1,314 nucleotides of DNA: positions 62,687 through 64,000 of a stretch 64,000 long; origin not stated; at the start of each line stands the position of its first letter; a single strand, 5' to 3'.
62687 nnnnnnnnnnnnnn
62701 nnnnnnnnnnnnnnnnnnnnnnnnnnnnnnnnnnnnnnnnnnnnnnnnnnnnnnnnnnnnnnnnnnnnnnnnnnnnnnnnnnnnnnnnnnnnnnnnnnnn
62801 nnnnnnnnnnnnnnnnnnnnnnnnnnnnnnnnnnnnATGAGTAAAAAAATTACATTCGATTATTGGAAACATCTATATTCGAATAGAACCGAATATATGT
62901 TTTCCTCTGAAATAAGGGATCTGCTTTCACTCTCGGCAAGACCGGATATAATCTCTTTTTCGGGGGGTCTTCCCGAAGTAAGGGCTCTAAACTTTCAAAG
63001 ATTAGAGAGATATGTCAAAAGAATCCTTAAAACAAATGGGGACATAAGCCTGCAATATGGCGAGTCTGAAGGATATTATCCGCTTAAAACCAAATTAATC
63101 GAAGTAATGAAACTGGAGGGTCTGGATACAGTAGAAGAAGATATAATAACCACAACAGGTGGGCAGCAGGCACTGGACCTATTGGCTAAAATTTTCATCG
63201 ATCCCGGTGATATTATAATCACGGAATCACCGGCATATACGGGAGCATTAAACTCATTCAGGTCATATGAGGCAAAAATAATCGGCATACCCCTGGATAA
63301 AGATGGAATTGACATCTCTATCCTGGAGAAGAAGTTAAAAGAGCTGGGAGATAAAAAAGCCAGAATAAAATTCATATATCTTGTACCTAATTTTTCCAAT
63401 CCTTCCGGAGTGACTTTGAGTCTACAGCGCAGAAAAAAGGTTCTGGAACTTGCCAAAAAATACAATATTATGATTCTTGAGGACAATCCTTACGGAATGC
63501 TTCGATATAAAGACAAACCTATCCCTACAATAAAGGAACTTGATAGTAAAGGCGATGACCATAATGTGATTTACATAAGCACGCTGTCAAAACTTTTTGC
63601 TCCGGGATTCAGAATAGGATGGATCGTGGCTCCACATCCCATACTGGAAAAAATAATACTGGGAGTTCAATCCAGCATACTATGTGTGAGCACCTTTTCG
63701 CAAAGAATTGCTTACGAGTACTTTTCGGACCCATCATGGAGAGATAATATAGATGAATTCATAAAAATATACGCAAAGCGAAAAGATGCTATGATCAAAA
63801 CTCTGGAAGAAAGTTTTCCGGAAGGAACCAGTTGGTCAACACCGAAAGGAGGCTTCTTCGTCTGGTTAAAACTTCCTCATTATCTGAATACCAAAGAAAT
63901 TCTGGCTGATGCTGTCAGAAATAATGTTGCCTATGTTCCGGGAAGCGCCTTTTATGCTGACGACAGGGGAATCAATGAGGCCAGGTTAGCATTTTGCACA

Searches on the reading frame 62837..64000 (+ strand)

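Call 18: search_protein_families(library=pfam, proteins=[window:62837-64000:+], max_evalue=0.00001)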
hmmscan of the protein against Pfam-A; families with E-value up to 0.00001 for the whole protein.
window:62837-64000:+ (388 aa): 2 families
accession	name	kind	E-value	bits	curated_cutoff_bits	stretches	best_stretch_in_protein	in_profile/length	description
PF00155.27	Aminotran_1_2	-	3.1e-39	135.6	19.7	1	52-376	17-340/361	Aminotransferase class I and II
PF12897.13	Asp_aminotransf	-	2e-11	43.8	27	1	127-373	127-375/421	Aspartate amino-transferase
